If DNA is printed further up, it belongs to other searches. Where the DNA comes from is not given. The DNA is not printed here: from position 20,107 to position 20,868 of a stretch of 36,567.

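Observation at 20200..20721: Low-GC membrane-anchored gene inserted immediately upstream of phd-doc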

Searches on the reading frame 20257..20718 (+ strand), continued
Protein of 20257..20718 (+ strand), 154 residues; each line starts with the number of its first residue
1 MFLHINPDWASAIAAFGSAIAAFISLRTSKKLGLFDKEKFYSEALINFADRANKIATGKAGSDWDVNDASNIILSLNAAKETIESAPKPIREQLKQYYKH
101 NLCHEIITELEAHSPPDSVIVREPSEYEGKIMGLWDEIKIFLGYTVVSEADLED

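Call 88: get_annotated_region(hit=H87, flank=5000)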
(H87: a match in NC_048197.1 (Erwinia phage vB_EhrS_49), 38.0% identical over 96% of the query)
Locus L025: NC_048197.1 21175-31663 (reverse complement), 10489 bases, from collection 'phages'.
description: Erwinia phage vB_EhrS_49, complete genome.
organism: Erwinia phage vB_EhrS_49 (NCBI taxid 2283026)
taxonomy: Viruses; Duplodnaviria; Heunggongvirae; Uroviricota; Caudoviricetes; Feofaniavirus; Feofaniavirus Eho49
host: Erwinia horticola; source: -; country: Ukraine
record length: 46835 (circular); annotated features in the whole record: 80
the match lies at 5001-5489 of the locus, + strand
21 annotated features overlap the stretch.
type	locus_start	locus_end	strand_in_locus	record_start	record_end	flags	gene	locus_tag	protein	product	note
CDS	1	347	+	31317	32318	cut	-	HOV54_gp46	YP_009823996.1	hypothetical protein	YP_007947961.1 anti-toxin for Gam [Enterobacteria phage phi80]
CDS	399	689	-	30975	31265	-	-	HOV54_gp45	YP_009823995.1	anti-adapter protein IraP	-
CDS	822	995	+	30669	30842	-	-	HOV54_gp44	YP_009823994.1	hypothetical protein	-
CDS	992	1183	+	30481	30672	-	-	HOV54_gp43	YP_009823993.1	hypothetical protein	-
CDS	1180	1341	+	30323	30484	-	-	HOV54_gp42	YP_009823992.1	hypothetical protein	-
CDS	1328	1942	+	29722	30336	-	-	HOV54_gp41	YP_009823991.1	Erf-like ssDNA annealing protein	CD: ERF pfam04404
CDS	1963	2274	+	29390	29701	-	-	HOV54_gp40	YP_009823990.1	hypothetical protein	-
CDS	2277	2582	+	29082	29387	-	-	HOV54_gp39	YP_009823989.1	hypothetical protein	-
CDS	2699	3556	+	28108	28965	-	-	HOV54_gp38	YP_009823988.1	phosphoadenosine phosphosulfate reductase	YP_006560871.1 NinC protein [Salmonella phage vB_SosS_Oslo]; CDs: PAPS_reductase cd01713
CDS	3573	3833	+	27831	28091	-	-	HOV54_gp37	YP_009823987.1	hypothetical protein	-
CDS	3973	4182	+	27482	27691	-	-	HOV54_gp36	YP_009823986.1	hypothetical protein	CD: gyrB PRK05644 DNA gyrase subunit B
CDS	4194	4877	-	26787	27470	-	-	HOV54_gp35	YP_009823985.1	SOS response-associated peptidase family protein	CD: SRAP pfam02586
CDS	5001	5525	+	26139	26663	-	-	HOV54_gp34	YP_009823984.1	hypothetical protein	-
CDS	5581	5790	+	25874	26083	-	-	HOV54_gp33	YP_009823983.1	DksA-like zinc-finger protein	-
CDS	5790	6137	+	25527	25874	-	-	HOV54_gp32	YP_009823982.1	hypothetical protein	-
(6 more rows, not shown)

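Call 91: search_protein_families(library=padloc, alignment_id=A1, max_evalue=1)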
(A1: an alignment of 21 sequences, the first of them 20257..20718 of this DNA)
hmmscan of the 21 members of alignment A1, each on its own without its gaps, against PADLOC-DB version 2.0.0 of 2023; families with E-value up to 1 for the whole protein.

A. member 1, window:20257-20718:+ (154 aa): 0 families

B. families by the number of members that match (of 21 scanned): 15 families
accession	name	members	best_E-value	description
PDLC03922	MkoB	2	0.018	-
PDLC02011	SAVED4--SAVED_TM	1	0.0022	-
PDLC03087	Specificity_I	1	0.0023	Type I specificity subunit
PDLC02826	DpdD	1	0.0027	DpdD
PDLC04779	PDC-M70B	1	0.003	-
PDLC01865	CARF3--CARF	1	0.0078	-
PDLC02479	BrxC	1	0.0079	BrxC-PglY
PDLC04194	HEC-01B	1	0.01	-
PDLC00838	E1-E2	1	0.01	E1-E2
PDLC04576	PDC-M32A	1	0.012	-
PDLC03841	LeoBC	1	0.016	-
PDLC01325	Cas10_Id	1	0.018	CAS-I-D; effector_LS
PDLC03911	NsnC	1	0.021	-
PDLC03811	RTasSLATT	1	0.033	DRT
PDLC02305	AbiEii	1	0.036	AbiEii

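Call 92: search_protein_families(library=phrogs, alignment_id=A1, max_evalue=0.001)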
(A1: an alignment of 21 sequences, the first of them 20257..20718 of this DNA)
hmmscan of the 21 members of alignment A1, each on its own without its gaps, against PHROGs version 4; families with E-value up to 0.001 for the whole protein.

A. member 1, window:20257-20718:+ (154 aa): 1 family
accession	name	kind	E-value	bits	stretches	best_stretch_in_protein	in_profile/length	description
phrog_1779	-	unknown function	4.7e-63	213.1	1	1-154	1-169/169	-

B. families by the number of members that match (of 21 scanned): 3 families
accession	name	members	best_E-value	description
phrog_1779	-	21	2.1e-70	-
phrog_6664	-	1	0.00034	-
phrog_13166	-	1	0.00045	-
